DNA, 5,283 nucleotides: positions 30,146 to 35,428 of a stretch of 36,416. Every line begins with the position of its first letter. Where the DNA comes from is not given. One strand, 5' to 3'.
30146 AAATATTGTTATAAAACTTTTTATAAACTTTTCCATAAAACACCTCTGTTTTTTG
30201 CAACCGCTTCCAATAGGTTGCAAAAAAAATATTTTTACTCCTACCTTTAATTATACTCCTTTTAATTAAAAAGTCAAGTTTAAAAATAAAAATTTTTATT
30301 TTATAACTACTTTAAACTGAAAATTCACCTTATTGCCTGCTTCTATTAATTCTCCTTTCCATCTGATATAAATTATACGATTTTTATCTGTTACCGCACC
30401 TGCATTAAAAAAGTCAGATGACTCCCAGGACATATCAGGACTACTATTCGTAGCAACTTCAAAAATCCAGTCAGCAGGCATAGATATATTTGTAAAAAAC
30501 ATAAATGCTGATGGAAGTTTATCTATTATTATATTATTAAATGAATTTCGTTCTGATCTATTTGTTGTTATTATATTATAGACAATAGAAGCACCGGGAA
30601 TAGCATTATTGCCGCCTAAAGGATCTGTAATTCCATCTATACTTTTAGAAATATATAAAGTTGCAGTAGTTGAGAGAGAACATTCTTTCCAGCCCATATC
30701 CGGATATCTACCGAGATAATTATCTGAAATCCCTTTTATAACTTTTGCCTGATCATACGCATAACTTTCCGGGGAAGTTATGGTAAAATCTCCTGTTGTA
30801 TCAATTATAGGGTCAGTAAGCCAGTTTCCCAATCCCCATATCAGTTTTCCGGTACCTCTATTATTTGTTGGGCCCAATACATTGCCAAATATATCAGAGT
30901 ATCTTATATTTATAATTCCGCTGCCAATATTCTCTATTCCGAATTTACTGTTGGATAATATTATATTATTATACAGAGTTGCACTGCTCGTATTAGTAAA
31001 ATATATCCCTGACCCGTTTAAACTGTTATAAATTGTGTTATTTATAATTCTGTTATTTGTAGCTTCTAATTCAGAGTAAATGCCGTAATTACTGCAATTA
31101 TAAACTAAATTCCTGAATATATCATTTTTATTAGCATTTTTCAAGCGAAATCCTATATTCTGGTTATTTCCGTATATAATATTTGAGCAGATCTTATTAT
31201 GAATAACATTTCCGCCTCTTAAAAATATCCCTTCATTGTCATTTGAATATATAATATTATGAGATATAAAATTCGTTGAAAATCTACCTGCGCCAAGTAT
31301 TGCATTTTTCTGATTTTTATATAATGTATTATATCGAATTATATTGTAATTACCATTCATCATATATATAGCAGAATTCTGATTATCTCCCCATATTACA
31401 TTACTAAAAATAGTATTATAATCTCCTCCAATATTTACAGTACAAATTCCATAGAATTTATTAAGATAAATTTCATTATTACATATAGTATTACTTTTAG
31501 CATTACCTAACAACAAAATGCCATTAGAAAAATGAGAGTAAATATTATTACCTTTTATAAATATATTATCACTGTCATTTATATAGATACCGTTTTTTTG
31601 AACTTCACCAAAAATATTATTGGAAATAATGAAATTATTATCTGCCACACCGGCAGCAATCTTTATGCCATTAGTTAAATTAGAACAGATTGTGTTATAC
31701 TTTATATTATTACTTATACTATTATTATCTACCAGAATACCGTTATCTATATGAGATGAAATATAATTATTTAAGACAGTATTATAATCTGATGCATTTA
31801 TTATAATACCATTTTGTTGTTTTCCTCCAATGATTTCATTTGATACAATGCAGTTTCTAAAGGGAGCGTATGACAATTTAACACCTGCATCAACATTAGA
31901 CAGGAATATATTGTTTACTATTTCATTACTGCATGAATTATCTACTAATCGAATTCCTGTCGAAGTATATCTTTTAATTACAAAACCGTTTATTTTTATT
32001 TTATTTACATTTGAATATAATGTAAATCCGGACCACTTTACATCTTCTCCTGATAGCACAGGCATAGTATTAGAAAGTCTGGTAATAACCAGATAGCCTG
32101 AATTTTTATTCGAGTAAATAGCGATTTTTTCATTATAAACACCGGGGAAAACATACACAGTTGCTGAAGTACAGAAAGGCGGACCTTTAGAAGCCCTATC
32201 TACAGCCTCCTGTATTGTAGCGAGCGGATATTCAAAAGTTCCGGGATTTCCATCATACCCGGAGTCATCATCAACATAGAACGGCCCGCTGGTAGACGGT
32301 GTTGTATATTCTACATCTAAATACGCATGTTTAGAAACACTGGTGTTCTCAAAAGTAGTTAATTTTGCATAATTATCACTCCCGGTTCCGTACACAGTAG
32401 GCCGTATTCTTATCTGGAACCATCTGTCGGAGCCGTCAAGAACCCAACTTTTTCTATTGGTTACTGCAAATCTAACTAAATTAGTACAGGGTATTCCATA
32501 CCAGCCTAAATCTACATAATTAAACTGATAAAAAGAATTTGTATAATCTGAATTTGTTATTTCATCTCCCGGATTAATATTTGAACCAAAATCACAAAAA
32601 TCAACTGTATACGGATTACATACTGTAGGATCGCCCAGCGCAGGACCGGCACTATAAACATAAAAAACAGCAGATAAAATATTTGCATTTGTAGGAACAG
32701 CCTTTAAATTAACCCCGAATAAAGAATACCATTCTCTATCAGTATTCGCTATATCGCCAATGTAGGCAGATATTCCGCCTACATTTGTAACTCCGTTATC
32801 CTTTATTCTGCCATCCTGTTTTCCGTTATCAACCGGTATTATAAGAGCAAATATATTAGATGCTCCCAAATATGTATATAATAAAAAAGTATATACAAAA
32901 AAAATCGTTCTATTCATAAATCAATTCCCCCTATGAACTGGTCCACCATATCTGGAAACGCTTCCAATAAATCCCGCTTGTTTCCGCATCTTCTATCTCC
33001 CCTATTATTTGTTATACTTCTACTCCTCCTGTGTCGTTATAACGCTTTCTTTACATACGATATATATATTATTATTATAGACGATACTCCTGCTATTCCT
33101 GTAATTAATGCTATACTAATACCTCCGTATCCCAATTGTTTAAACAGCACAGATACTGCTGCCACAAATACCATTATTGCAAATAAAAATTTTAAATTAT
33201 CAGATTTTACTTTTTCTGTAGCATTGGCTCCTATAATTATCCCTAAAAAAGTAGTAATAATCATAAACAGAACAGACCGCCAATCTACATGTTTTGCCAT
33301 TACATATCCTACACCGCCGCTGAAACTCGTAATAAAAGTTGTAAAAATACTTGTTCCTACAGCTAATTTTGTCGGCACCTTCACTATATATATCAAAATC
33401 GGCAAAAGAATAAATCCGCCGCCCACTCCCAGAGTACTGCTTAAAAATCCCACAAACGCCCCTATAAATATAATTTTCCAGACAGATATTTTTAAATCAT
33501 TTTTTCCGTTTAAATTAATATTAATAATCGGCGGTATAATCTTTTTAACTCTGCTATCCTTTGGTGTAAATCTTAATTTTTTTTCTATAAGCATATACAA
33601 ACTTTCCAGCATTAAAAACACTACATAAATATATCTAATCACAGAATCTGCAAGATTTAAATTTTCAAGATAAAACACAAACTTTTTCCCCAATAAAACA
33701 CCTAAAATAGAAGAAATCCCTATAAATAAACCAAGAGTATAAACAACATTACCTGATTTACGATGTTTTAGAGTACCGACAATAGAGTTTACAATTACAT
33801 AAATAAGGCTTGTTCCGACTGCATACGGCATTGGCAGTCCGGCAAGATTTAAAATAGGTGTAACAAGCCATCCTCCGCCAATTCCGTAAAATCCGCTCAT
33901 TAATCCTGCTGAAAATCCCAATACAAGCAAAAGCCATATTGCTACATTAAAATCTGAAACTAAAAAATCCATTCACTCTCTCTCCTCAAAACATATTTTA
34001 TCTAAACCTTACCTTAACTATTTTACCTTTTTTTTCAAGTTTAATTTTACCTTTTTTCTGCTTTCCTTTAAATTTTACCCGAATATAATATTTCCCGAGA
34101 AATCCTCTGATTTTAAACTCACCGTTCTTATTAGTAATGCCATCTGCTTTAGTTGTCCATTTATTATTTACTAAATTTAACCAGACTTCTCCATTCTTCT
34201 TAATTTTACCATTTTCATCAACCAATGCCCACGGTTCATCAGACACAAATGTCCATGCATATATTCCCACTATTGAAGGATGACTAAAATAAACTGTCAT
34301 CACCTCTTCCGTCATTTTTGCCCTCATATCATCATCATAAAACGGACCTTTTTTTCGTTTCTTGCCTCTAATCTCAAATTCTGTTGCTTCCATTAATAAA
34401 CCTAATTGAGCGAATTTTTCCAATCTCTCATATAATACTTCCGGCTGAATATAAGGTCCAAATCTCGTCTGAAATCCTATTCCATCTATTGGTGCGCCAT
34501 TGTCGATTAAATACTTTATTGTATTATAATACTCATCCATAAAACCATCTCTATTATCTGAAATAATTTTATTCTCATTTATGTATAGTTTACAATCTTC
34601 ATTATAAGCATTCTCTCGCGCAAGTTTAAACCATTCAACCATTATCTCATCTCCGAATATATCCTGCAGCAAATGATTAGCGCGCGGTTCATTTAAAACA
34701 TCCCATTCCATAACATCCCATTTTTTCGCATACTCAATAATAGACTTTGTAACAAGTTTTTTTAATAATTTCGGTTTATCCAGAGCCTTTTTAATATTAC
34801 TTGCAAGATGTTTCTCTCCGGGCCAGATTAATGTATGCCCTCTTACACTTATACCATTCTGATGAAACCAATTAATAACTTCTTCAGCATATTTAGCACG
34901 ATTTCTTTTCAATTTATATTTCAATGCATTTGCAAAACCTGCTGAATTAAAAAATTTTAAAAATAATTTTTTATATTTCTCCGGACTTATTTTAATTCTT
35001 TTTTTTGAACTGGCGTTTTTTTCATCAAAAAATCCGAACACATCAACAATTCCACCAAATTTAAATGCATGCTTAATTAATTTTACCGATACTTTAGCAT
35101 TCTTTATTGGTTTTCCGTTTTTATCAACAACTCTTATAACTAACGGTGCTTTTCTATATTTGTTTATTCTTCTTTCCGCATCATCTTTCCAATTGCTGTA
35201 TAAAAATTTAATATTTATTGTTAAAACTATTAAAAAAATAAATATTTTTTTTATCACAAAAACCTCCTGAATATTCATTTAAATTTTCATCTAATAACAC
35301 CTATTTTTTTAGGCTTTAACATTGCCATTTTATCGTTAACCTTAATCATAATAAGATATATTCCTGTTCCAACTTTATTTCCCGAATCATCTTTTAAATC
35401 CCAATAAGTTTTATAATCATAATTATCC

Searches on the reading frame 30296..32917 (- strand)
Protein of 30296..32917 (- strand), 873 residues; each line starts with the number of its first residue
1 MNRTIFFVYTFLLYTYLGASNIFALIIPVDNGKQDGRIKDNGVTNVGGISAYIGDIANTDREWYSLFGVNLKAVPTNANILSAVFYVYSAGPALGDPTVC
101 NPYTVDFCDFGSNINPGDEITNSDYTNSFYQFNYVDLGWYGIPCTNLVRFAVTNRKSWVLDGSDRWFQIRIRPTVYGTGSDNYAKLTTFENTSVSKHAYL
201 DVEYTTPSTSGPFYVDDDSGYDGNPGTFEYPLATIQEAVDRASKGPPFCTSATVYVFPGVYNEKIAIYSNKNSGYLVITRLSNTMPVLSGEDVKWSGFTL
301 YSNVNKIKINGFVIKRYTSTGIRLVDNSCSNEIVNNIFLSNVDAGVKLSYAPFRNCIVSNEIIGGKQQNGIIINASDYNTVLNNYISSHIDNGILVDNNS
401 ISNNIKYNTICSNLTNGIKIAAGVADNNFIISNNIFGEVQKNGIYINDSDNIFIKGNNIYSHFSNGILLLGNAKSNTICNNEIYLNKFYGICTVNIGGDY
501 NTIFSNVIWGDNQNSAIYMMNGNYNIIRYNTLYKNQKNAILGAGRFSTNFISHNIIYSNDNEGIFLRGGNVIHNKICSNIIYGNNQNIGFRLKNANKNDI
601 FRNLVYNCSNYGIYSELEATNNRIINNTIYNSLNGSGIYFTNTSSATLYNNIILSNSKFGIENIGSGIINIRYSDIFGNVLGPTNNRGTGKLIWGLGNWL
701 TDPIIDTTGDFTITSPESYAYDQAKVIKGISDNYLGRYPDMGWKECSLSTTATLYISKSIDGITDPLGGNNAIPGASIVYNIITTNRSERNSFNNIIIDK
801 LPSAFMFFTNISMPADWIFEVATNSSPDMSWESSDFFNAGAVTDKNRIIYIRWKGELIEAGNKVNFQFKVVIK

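Call 8: search_protein_families(library=pfam, proteins=[window:30296-32917:-], max_evalue=0.01)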
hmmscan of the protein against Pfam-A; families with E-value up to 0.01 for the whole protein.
window:30296-32917:- (873 aa): 2 families
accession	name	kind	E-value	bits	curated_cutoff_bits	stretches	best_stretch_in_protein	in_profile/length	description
PF13229.12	Beta_helix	-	5.7e-25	88.2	25.9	3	442-585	1-138/158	Right handed beta helix region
PF05048.19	NosD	-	2.1e-20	73.5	23.6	4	512-634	58-175/212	Periplasmic copper-binding protein (NosD)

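Call 55: search_protein_families(library=ncbifam, proteins=[window:30296-32917:-], max_evalue=0.001)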
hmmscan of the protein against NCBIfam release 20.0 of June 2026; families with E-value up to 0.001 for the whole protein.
window:30296-32917:- (873 aa): 2 families
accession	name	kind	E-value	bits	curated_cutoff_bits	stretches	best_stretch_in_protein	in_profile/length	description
TIGR03804.1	para_beta_helix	repeat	3.4e-05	23.5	19.45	0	618-657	6-43/44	parallel beta-helix repeat protein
NF033679.1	DNRLRE_dom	domain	0.00082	19.5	34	0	42-160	10-136/164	DNRLRE domain-containing protein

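Call 92: search_solved_structures(query=window:30296-32917:-, max_evalue=0.1)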
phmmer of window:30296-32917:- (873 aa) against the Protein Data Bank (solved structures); distinct sequences matched with E-value up to 0.1: 4.
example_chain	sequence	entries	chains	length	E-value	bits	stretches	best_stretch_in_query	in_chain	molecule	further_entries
4ozy_A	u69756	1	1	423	7.2e-07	31.3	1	336-503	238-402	Poly(beta-D-mannuronate) C5 epimerase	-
4ozz_A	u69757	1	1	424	7.3e-07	31.3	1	336-503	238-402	Poly(beta-D-mannuronate) C5 epimerase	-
4nk8_A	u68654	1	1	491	9.3e-07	31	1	336-504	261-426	Poly(beta-D-mannuronate) C5 epimerase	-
4nk6_A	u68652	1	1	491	1.1e-06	30.7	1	336-504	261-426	Poly(beta-D-mannuronate) C5 epimerase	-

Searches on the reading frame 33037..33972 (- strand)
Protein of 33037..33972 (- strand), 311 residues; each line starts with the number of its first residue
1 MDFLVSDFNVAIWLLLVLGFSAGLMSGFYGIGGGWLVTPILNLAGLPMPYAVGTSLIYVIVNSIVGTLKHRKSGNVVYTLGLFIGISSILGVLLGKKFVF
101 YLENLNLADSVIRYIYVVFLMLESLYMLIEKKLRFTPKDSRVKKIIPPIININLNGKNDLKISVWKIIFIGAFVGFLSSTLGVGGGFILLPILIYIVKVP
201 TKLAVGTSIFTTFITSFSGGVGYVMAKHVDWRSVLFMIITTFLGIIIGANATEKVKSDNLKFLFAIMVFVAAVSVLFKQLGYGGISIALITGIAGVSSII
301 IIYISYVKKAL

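Call 8: search_protein_families(library=pfam, proteins=[window:33037-33972:-], max_evalue=0.01)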
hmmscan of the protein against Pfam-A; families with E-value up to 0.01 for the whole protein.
window:33037-33972:- (311 aa): 1 family
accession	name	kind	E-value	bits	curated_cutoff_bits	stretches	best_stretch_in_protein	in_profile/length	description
PF01925.25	TauE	-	3.2e-53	181.3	32.6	1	15-274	1-236/237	Sulfite exporter TauE/SafE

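Call 55: search_protein_families(library=ncbifam, proteins=[window:33037-33972:-], max_evalue=0.001)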
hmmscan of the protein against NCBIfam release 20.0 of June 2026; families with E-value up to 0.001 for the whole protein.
window:33037-33972:- (311 aa): 2 families
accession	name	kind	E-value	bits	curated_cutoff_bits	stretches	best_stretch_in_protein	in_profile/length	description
NF007909.0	PRK10621.1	equivalog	6.1e-10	38.9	383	1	166-276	13-122/266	hypothetical protein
NF040961.1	MamO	equivalog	4.7e-08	31.8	800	1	150-276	511-648/648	magnetosome protein MamO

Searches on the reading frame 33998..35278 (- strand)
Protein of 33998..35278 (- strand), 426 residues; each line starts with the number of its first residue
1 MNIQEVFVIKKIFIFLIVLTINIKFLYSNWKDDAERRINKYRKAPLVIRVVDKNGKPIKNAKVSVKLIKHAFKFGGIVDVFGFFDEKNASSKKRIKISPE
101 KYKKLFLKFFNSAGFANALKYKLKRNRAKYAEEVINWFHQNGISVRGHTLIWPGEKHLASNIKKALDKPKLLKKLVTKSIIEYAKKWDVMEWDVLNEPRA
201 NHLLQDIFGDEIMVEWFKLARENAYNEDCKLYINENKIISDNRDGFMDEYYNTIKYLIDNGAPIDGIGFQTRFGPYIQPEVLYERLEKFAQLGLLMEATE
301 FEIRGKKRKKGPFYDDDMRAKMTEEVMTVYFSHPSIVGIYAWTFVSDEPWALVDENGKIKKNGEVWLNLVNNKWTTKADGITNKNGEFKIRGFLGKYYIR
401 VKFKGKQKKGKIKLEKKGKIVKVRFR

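Call 8: search_protein_families(library=pfam, proteins=[window:33998-35278:-], max_evalue=0.01)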
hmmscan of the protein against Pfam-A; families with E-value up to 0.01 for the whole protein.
window:33998-35278:- (426 aa): 4 families
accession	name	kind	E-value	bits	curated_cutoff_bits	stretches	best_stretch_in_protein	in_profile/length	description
PF00331.26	Glyco_hydro_10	-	9.6e-35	120.7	22.1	1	91-351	18-284/311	Glycosyl hydrolase family 10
PF13620.12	CarboxypepD_reg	-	7.4e-06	26.7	32.3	0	354-413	8-68/82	Carboxypeptidase regulatory-like domain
PF02369.22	Big_1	-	9.8e-05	22.8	34.9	0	352-390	25-64/93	Bacterial Ig-like domain (group 1)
PF13715.12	CarbopepD_reg_2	-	0.00012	22.5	32.2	0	376-419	24-69/88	CarboxypepD_reg-like domain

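Call 55: search_protein_families(library=ncbifam, proteins=[window:33998-35278:-], max_evalue=0.001)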
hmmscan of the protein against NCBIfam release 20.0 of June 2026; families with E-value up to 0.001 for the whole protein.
window:33998-35278:- (426 aa): 1 family
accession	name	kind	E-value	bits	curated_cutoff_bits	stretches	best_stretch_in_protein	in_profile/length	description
NF041944.1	Xylase_Ferestase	equivalog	2.7e-11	42.4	1200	1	197-312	149-260/694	bifunctional endo-1,4-beta-xylanase/feruloyl esterase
